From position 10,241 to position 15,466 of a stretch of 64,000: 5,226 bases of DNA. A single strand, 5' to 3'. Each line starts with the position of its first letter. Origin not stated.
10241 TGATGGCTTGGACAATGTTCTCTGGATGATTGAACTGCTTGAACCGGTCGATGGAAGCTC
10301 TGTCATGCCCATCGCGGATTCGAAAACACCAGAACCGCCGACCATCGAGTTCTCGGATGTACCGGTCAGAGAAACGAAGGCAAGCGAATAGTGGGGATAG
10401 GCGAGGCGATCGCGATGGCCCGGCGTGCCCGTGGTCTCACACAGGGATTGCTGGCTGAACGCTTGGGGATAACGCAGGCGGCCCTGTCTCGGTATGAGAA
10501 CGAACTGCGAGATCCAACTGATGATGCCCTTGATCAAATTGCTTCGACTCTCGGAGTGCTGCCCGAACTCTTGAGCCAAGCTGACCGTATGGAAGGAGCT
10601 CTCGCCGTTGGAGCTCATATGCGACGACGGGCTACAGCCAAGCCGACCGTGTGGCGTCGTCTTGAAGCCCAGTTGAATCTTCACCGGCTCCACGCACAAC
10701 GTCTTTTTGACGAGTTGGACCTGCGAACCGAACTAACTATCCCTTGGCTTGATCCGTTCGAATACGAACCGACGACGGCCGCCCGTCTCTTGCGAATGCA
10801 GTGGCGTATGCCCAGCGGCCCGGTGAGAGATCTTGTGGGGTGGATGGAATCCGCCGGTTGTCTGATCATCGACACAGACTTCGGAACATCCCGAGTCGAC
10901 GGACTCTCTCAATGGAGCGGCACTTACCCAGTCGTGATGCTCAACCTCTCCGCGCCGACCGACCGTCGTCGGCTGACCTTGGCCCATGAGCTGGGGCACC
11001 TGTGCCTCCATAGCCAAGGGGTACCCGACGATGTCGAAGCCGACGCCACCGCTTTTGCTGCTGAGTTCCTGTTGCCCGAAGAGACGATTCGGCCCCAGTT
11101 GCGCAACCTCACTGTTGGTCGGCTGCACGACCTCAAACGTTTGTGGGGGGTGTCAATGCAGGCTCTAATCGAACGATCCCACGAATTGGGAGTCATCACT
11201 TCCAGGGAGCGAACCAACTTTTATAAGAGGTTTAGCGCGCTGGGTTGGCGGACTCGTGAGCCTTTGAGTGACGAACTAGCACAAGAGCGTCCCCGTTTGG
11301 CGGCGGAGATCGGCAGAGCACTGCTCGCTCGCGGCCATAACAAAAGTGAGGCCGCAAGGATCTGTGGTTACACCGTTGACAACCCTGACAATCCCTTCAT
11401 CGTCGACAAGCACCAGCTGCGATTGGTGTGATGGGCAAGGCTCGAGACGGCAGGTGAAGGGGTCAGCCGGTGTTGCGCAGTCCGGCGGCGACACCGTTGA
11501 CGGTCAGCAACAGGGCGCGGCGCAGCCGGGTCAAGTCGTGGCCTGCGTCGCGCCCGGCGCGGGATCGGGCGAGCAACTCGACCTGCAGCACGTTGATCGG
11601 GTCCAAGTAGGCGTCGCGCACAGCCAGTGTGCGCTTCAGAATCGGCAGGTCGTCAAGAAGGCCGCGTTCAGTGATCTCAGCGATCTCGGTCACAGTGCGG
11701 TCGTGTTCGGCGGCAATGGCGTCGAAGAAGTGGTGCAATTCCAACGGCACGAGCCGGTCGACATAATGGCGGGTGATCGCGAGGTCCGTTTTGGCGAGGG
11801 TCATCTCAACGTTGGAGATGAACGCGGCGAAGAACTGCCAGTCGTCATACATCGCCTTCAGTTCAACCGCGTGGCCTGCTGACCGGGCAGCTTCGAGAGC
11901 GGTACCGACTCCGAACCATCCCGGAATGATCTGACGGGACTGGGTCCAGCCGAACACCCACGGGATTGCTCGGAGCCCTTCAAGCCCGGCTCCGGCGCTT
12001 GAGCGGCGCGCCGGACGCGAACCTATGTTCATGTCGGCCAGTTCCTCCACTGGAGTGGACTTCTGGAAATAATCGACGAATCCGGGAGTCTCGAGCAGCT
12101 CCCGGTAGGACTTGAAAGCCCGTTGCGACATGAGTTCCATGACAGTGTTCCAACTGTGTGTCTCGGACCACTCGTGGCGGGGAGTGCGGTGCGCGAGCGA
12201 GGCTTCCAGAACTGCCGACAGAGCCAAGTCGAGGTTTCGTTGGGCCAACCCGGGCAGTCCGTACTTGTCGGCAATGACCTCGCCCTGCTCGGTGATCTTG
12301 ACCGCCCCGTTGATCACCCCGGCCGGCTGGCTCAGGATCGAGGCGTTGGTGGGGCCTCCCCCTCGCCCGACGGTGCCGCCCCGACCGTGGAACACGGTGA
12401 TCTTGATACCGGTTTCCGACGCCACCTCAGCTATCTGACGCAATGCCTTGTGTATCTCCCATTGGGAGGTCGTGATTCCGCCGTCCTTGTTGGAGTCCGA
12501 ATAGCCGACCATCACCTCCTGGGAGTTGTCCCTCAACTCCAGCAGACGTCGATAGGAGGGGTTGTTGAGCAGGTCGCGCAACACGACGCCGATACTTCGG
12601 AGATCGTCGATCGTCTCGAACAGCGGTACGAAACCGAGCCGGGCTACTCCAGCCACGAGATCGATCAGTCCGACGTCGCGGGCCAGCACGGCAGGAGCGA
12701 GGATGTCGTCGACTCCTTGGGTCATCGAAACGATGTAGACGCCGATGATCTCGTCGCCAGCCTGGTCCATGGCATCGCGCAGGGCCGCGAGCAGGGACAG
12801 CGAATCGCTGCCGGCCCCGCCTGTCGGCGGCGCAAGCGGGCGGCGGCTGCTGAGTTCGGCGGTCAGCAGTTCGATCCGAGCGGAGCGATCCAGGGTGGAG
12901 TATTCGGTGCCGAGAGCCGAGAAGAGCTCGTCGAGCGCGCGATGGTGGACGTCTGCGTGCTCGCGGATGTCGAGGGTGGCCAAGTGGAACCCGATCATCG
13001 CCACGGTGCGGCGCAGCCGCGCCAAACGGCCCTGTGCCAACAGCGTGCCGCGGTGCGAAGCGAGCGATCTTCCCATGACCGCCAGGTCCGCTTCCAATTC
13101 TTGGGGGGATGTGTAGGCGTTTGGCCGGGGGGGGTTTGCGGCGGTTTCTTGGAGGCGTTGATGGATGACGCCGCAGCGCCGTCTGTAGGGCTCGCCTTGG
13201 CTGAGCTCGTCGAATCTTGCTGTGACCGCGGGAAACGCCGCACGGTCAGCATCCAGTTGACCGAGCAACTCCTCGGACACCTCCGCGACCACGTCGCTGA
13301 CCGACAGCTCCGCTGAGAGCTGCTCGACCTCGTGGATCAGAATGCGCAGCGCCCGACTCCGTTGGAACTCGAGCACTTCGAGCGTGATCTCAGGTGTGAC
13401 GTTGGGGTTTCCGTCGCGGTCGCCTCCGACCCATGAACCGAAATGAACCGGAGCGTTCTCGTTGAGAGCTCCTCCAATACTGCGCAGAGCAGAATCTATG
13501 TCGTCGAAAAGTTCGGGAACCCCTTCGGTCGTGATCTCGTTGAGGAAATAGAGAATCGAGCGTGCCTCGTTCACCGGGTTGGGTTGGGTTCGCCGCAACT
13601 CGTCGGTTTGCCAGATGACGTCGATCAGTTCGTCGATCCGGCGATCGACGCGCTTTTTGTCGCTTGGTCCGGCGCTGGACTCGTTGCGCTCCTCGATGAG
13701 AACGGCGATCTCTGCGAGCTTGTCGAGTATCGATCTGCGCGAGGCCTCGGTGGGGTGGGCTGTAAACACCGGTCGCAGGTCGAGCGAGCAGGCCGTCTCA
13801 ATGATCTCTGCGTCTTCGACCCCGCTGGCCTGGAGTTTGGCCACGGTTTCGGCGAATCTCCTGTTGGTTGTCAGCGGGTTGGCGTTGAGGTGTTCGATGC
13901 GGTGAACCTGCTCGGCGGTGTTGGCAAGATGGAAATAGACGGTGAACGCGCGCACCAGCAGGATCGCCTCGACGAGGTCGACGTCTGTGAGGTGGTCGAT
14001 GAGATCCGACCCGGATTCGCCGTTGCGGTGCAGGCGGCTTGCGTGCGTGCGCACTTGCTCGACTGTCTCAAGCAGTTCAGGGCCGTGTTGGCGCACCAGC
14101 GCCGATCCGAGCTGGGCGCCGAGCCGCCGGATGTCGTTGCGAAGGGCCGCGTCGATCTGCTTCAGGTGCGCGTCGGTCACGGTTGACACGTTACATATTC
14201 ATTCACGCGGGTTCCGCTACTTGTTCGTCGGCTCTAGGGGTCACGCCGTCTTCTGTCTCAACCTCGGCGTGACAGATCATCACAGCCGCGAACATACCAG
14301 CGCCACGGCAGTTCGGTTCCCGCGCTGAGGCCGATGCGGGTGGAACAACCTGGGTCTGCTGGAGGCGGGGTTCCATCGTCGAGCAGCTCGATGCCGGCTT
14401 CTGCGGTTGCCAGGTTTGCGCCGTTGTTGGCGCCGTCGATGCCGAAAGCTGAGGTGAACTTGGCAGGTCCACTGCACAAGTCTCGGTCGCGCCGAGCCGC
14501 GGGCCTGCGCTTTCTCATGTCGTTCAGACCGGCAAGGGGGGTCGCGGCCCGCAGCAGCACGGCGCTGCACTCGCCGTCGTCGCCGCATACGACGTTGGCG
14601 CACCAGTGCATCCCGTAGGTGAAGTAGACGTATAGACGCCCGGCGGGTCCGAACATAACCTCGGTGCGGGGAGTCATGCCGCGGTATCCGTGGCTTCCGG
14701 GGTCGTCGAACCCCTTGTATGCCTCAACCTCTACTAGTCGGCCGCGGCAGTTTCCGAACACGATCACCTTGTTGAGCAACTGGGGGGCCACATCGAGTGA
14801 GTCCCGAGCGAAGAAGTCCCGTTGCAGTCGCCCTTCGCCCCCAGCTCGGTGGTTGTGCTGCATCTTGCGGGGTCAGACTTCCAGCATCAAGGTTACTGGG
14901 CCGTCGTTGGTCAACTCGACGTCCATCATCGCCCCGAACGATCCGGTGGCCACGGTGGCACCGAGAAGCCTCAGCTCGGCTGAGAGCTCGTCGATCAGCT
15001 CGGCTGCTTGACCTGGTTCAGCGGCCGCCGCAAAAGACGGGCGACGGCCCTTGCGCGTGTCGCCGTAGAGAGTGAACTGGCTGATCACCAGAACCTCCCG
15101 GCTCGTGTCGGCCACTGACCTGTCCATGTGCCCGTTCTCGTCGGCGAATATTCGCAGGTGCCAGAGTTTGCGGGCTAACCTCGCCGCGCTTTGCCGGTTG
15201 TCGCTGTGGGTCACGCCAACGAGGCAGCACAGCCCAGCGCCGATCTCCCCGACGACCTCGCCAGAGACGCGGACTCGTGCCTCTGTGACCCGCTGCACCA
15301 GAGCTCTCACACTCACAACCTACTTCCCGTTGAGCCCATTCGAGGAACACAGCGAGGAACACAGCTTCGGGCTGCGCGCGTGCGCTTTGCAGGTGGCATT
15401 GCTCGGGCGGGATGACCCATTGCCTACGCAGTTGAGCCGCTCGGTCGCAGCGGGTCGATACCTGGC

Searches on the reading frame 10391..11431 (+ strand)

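Call 49: search_protein_families(library=pfam, proteins=[window:10391-11431:+], max_evalue=0.01)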
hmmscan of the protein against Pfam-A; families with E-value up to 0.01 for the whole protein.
window:10391-11431:+ (346 aa): 8 families
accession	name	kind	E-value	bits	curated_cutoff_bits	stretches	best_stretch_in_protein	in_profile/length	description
PF06114.19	Peptidase_M78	-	4.9e-20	72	22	1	153-262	2-121/123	IrrE N-terminal-like domain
PF01381.28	HTH_3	-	8.8e-14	51.7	23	1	7-59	1-53/55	Helix-turn-helix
PF13560.12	HTH_31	-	1.5e-10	41.7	27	1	4-61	3-61/64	Helix-turn-helix domain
PF12844.13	HTH_19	-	4.2e-07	30.2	30.2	1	4-61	1-58/64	Helix-turn-helix domain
PF13744.12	HTH_37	-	0.00013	22.1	27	0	4-38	20-54/80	Helix-turn-helix domain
PF13443.12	HTH_26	-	0.00046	20.8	22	1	12-58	7-54/63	Cro/C1-type HTH DNA-binding domain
PF12802.13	MarR_2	-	0.0028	18.2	27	0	9-34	14-39/61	MarR family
PF13518.12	HTH_28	-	0.0081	16.7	25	0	311-329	8-26/52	Helix-turn-helix domain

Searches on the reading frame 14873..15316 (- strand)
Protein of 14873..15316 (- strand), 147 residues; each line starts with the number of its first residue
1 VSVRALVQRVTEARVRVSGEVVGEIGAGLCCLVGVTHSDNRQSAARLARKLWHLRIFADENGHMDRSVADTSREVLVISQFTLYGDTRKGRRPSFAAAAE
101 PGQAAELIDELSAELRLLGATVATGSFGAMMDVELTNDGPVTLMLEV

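Call 7: search_protein_families(library=pfam, proteins=[window:14873-15316:-], max_evalue=0.01)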
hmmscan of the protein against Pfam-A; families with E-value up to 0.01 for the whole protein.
window:14873-15316:- (147 aa): 1 family
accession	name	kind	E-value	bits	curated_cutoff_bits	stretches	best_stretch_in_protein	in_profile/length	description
PF02580.21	Tyr_Deacylase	-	1.8e-55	187.7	25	1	4-146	1-144/144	D-Tyr-tRNA(Tyr) deacylase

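Call 51: find_encoding_contigs(protein=window:14873-15310:-, flank=7000, max_places=10)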
Protein window:14873-15310:- (145 aa): 4 contigs read that carry it; 4 places shown.
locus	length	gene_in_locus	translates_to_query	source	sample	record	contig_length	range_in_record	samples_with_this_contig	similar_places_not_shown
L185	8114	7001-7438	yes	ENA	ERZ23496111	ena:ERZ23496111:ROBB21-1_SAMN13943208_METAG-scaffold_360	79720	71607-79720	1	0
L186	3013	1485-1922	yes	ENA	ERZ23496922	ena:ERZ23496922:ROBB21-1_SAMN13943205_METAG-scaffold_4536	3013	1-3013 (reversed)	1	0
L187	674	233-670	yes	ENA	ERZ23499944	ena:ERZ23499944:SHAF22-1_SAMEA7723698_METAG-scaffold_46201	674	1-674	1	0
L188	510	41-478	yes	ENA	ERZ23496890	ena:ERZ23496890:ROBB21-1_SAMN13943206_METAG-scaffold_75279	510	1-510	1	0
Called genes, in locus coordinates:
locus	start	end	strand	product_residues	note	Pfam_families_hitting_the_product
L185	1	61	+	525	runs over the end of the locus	PF00009:GTP_EFTU, PF22042:EF-G_D2, PF03144:GTP_EFTU_D2 (faint), PF16658:RF3_C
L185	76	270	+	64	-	PF13459:Fer4_15, PF13370:Fer4_13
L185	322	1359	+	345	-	PF00208:ELFV_dehydrog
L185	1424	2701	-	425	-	PF02771:Acyl-CoA_dh_N, PF02770:Acyl-CoA_dh_M, PF00441:Acyl-CoA_dh_1, PF08028:Acyl-CoA_dh_2 (weak)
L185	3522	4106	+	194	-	PF13338:AbiEi_4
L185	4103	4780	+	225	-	PF08843:AbiEii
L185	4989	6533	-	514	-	PF00501:AMP-binding, PF13193:AMP-binding_C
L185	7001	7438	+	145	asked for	PF02580:Tyr_Deacylase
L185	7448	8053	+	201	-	PF02245:Pur_DNA_glyco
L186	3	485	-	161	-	?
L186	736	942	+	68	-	PF07927:HicA_toxin (weak)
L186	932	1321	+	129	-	-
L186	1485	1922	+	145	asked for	PF02580:Tyr_Deacylase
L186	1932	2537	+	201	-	PF02245:Pur_DNA_glyco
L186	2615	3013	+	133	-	?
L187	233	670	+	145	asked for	PF02580:Tyr_Deacylase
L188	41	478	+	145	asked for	PF02580:Tyr_Deacylase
